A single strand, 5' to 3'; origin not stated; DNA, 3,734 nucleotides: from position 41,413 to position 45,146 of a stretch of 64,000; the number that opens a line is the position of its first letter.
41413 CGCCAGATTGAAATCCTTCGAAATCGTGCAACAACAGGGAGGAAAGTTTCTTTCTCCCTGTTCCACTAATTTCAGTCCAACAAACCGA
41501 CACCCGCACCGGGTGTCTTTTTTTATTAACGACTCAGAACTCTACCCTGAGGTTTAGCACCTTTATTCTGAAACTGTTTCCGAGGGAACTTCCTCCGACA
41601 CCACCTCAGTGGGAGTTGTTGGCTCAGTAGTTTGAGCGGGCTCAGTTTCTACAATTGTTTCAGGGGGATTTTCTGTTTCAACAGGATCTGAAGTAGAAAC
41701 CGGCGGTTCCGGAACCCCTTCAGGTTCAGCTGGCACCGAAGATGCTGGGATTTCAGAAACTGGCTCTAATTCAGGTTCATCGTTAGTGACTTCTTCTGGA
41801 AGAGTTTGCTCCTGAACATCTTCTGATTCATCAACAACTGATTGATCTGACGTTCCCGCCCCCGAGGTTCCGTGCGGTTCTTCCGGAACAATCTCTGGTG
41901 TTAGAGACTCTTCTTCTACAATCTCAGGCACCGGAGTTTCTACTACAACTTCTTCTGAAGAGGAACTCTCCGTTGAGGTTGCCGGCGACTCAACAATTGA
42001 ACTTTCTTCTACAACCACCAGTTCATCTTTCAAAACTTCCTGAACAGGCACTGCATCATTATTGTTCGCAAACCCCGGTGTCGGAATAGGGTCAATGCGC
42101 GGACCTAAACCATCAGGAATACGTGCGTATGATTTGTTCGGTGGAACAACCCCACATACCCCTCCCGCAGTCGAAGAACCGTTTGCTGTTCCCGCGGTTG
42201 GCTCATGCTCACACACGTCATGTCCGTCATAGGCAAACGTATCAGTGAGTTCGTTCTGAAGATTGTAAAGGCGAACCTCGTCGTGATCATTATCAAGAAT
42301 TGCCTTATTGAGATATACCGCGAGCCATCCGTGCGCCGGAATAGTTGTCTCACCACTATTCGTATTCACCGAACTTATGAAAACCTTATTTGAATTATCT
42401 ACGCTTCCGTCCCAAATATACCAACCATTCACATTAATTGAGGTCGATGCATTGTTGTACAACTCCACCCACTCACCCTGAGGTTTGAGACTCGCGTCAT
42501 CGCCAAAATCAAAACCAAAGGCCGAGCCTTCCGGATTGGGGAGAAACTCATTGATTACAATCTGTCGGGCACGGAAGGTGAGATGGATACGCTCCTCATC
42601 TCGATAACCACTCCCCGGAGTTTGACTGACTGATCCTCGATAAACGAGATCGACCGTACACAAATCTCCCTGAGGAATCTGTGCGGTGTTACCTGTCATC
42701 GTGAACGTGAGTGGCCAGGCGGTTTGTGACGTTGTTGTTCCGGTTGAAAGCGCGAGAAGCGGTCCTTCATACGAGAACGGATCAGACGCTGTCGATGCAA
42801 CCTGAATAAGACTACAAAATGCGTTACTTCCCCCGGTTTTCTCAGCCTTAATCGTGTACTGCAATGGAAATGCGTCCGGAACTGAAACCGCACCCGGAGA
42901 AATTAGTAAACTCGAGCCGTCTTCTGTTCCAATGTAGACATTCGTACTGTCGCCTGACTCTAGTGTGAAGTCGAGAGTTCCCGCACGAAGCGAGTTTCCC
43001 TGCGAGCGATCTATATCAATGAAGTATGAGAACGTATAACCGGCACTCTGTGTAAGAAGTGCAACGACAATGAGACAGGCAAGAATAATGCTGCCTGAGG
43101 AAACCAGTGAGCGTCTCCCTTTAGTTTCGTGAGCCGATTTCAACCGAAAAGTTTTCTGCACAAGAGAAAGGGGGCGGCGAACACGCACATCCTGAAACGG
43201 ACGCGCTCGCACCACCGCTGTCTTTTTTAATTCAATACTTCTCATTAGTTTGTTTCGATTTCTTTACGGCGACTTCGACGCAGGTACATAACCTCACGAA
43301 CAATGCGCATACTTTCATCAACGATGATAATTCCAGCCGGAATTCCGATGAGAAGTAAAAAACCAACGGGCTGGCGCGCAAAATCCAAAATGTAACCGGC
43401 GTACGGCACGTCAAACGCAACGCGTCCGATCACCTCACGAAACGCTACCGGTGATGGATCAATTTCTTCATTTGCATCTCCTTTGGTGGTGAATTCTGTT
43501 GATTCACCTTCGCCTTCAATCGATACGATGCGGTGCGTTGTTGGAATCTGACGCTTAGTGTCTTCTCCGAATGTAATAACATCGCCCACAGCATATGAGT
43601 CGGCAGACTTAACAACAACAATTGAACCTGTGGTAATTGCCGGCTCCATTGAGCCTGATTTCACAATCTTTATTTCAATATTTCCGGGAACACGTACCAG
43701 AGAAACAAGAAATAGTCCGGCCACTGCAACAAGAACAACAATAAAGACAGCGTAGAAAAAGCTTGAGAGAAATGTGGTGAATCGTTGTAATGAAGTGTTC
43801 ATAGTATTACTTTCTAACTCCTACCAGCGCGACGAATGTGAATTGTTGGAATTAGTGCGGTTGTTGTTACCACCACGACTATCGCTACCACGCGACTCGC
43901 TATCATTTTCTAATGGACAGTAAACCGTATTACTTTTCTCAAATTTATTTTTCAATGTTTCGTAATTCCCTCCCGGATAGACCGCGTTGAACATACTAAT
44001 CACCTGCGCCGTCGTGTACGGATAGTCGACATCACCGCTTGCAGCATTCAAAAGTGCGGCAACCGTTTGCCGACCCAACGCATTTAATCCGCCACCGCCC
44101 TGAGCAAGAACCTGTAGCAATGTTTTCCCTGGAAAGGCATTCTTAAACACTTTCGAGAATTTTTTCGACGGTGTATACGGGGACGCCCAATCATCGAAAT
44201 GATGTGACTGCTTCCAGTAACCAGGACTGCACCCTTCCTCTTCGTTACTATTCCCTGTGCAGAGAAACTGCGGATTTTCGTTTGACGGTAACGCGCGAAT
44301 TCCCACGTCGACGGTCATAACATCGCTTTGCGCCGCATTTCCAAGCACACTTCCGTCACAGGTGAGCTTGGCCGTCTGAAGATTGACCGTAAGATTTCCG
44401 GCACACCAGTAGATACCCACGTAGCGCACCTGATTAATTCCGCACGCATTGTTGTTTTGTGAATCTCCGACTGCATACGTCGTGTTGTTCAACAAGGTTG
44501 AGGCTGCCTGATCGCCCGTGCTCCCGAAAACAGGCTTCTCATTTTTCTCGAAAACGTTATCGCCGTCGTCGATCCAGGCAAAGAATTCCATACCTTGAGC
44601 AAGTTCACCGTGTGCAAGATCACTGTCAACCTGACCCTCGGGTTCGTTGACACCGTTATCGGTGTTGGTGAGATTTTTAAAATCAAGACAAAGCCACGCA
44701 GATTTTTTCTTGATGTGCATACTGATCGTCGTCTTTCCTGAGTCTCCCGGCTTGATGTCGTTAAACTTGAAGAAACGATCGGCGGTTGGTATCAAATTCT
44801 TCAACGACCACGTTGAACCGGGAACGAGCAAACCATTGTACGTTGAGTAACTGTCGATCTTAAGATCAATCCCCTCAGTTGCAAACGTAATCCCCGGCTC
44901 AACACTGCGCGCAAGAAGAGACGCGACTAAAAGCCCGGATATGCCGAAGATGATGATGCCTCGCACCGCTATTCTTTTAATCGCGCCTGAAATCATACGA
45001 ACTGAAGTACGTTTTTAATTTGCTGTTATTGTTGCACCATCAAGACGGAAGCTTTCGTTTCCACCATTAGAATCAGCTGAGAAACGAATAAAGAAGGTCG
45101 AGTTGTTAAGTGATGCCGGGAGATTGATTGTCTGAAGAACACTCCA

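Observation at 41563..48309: SipW signal peptidase with four cognate secreted proteins (three TasA/camelysin-like, one lamin-tail-domain protein): a candidate extracellular fibre/matrix locus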

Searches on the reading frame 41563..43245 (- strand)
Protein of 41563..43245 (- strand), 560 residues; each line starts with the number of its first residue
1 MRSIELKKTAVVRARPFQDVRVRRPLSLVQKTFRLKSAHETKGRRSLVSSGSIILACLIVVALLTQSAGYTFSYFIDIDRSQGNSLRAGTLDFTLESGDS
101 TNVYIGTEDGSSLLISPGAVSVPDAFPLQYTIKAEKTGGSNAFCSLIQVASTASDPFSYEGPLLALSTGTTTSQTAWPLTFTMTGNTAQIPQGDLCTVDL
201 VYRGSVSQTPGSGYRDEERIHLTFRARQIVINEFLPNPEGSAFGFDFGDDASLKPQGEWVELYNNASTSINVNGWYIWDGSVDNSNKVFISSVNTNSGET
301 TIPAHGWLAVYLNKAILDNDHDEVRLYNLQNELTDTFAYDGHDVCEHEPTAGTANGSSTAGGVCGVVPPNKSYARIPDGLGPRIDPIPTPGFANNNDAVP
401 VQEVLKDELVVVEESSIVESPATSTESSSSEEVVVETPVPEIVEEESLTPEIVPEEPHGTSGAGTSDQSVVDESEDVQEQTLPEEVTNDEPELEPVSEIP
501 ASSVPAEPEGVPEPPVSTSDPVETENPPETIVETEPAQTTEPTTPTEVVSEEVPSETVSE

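Call 3: search_protein_families(library=pfam, proteins=[window:41563-43245:-], max_evalue=0.1)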
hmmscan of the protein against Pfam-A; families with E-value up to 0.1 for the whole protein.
window:41563-43245:- (560 aa): 1 family
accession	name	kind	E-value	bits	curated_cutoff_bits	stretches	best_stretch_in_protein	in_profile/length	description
PF00932.25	LTD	-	6.1e-13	49.5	34.3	1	227-339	6-107/109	Lamin Tail Domain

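Call 4: search_protein_families(library=ncbifam, proteins=[window:41563-43245:-], max_evalue=0.1)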
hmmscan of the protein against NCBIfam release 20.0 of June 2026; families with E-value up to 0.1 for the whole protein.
window:41563-43245:- (560 aa): 0 families

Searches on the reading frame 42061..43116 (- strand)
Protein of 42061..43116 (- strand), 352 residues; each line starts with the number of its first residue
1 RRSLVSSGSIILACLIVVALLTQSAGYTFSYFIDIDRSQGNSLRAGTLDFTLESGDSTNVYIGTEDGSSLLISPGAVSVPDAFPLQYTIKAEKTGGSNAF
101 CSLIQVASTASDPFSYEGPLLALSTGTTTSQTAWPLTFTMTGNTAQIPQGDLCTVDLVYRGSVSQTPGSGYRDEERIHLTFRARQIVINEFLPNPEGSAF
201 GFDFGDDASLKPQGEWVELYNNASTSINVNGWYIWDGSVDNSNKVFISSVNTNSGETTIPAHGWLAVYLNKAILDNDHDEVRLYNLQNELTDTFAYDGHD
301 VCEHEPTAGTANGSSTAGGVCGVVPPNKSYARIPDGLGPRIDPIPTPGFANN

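Call 27: find_homologous_proteins(query=window:42061-43116:-, max_evalue=0.001)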
Query seq(352 aa) (352 aa): 346 proteins with E <= 0.001 among 3978 candidates; the best 120 are listed.
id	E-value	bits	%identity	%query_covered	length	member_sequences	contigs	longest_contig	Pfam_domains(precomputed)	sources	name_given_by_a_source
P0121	2.6e-235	798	100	100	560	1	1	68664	PF00932.26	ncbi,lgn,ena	-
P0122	3.0e-112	393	53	100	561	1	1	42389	PF00932.26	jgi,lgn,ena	-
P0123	1.3e-109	385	54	100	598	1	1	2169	PF00932.26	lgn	-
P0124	2.5e-105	371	51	97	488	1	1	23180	PF00932.26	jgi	jgi:hypothetical protein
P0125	3.7e-104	367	50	100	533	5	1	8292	PF00932.26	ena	-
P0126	2.8e-103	364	51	99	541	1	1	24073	PF00932.26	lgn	-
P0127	2.9e-103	364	51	96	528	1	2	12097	PF00932.26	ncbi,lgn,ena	-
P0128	4.6e-103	363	50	99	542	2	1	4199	PF00932.26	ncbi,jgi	-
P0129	4.3e-91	324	47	100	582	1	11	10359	PF00932.26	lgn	-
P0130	2.0e-89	318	46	97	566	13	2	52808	PF00932.26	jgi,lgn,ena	-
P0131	1.3e-87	312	45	97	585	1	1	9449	PF00932.26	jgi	jgi:uncharacterized membrane protein YgcG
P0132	6.1e-85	304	46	92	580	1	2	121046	PF00932.26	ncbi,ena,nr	ncbi:lamin tail domain-containing protein [Candidatus Parcubacteria bacterium]|nr:lamin tail domain-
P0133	9.0e-85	303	44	93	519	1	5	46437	PF00932.26,PF12389.14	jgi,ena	-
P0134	1.3e-84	302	45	93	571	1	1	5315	PF00932.26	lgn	-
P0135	2.1e-84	302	46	92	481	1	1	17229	PF00932.26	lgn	-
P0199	9.0e-70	254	41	96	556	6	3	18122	PF00932.26,PF12389.14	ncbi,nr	ncbi:lamin tail domain-containing protein [Patescibacteria group bacterium]|nr:lamin tail domain-con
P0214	1.9e-63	233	38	97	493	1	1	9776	PF00932.26,PF12389.14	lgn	-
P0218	6.8e-61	224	37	97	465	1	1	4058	PF00932.26,PF12389.14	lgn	-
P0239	5.5e-53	198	37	97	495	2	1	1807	PF00932.26,PF12389.14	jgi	-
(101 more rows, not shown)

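Call 39: predict_structure(alignment_id=A2)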
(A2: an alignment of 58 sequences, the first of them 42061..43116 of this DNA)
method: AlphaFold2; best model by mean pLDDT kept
length: 352 residues; sequences in the alignment: 58
mean_pLDDT: 81.9   pTM: 0.76
mean pLDDT of the five models: 81.9, 79.2, 78.4, 78.1, 76.5
residues with pLDDT >= 90: 164; 70-90: 107; 50-70: 56; < 50: 25
segments of 3 or more residues with pLDDT < 50: 1-4, 27-31, 304-318
pLDDT, mean of each block of 10 residues (from residue 1): 59 85 56 55 80 83 85 91 92 97 92 84 94 91 89 97 71 93 94 76 78 88 96 95 97 95 92 87 96 81 48 48 67 79 60 53
secondary structure, 60 per line:
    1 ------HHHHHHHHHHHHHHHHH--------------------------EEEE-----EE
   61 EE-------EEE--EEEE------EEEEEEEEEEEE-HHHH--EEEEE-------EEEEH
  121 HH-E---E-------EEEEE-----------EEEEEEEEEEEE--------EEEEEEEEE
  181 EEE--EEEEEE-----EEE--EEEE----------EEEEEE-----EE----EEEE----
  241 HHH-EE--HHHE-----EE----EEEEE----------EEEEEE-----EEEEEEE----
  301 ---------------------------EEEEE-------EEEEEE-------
elements in order: H7-23 E50-53 E59-62 E70-72 E75-78 E85-96 H98-101 E104-108 E116-119 E136-140 E152-163 E172-183 E186-191 E197-199 E202-205 E216-221 E233-236 E264-268 E279-284 E290-296 E328-332 E340-345

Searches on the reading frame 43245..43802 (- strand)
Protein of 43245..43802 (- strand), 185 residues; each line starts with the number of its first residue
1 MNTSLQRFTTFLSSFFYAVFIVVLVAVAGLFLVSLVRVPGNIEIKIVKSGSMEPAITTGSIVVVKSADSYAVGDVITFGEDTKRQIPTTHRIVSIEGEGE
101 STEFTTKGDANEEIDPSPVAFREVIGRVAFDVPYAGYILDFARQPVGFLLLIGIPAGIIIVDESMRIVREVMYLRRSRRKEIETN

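Call 3: search_protein_families(library=pfam, proteins=[window:43245-43802:-], max_evalue=0.1)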
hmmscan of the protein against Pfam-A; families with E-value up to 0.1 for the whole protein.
window:43245-43802:- (185 aa): 2 families
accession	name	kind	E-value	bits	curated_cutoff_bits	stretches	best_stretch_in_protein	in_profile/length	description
PF10502.14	Peptidase_S26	-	0.00011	22.6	22.9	1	21-98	8-83/168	Signal peptidase, peptidase S26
PF00717.28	Peptidase_S24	-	0.00067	19.8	23.3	1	46-92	39-82/116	Peptidase S24-like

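Call 4: search_protein_families(library=ncbifam, proteins=[window:43245-43802:-], max_evalue=0.1)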
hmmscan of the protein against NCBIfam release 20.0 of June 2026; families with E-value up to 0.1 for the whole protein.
window:43245-43802:- (185 aa): 3 families
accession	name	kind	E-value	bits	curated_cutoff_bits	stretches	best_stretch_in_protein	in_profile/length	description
NF046067.1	SigPepSipWBacil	equivalog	3.6e-33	114.7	190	1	15-181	7-179/189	signal peptidase I SipW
TIGR02228.1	sigpep_I_arch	equivalog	4.1e-32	111.2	51.85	1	13-162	4-153/158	signal peptidase I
TIGR02227.1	sigpep_I_bact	equivalog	6.3e-07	29.4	47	1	30-98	9-80/162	signal peptidase I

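Call 42: search_solved_structures(query=window:43245-43802:-, max_evalue=1, show_alignments=2)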
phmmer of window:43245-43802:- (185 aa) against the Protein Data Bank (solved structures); distinct sequences matched with E-value up to 1: 3.
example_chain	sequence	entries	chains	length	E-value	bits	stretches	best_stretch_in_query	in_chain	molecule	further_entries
7p2q_A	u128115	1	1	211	3.7e-09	39.8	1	16-142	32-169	Signal peptidase complex catalytic subunit SEC11C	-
7p2p_A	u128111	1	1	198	5.6e-09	39.2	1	23-151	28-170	Signal peptidase complex catalytic subunit SEC11A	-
9rjb_A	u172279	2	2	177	1.1e-08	38.2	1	23-151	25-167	Signal peptidase complex catalytic subunit SEC11A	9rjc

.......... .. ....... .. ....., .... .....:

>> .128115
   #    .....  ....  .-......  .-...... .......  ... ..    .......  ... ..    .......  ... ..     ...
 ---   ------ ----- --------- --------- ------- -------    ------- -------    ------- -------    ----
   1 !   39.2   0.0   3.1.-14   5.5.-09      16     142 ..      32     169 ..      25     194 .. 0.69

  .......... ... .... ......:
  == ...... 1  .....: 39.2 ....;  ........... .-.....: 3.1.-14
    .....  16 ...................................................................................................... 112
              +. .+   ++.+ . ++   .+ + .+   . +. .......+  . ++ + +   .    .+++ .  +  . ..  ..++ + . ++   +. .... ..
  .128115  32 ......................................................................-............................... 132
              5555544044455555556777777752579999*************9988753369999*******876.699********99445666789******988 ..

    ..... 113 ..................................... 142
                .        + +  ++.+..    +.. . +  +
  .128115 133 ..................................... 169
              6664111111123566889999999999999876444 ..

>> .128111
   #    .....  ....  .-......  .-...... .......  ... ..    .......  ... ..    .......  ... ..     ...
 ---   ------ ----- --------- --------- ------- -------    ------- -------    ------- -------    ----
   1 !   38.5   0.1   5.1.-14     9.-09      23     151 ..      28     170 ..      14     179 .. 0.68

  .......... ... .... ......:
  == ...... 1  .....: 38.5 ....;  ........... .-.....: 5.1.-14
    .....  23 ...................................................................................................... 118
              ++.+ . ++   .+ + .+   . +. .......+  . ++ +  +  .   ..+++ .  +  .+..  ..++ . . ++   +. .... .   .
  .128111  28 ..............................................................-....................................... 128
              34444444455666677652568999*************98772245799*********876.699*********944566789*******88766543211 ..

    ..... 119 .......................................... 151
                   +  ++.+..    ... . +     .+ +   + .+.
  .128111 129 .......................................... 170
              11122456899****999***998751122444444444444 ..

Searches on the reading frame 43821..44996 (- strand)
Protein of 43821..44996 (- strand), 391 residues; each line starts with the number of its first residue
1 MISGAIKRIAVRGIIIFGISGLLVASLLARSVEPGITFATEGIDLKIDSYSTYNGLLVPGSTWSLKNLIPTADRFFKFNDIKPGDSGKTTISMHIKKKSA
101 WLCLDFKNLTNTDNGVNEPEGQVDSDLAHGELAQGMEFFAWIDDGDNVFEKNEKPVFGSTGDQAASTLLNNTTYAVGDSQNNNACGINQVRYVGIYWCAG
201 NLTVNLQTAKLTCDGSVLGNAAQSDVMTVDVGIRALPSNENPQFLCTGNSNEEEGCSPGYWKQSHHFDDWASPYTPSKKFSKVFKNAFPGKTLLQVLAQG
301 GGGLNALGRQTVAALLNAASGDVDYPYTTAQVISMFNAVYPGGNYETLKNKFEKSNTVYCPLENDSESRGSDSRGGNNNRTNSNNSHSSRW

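Call 3: search_protein_families(library=pfam, proteins=[window:43821-44996:-], max_evalue=0.1)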
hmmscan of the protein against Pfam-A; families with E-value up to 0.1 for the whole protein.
window:43821-44996:- (391 aa): 0 families

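Call 4: search_protein_families(library=ncbifam, proteins=[window:43821-44996:-], max_evalue=0.1)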
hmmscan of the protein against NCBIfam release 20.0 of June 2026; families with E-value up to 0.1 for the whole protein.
window:43821-44996:- (391 aa): 0 families

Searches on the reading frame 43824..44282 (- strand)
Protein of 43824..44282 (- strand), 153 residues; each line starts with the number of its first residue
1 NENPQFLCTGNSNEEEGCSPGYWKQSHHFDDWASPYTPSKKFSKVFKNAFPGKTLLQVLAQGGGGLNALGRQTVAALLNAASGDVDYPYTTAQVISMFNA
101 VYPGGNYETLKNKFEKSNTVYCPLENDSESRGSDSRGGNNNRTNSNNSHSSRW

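Call 24: search_protein_families(library=pfam, proteins=[window:43824-44282:-], max_evalue=10)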
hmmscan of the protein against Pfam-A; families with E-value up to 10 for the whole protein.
seq(153 aa): 0 families

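Call 57: find_homologous_proteins(query=window:43887-44282:-, max_evalue=0.001)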
Query seq(132 aa) (132 aa): 259 proteins with E <= 0.001 among 390 candidates; the best 120 are listed.
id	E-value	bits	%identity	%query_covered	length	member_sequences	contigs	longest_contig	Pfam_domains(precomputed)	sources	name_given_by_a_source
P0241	1.2e-46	176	63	94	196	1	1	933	-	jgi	-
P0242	2.7e-46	175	68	89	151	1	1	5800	-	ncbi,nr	ncbi:MAG TPA: hypothetical protein VNJ53_03970 [Gaiellaceae bacterium]|nr:hypothetical protein [Gaie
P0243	2.9e-45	172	71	83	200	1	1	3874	-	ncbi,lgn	-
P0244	6.2e-45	170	71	85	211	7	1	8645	-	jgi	jgi:hypothetical protein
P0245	1.3e-44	169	71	83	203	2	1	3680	-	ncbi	-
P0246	3.9e-44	168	70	83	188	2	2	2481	-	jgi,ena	-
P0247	1.1e-43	166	70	83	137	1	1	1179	PF27764.1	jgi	jgi:hypothetical protein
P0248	4.4e-43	164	69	85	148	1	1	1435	-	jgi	-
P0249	6.1e-43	164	69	83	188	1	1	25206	-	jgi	jgi:hypothetical protein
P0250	1.5e-42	163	68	83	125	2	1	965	-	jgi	jgi:hypothetical protein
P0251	1.7e-42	163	69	83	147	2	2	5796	-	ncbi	-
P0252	2.1e-42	162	69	83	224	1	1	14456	-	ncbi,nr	ncbi:MAG TPA: hypothetical protein VNK43_05360 [Gemmatimonadales bacterium]|nr:hypothetical protein 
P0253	2.9e-42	162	67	83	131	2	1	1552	-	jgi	jgi:hypothetical protein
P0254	4.4e-42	161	67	83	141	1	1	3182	-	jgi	jgi:hypothetical protein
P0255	7.0e-42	161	67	83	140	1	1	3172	-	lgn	-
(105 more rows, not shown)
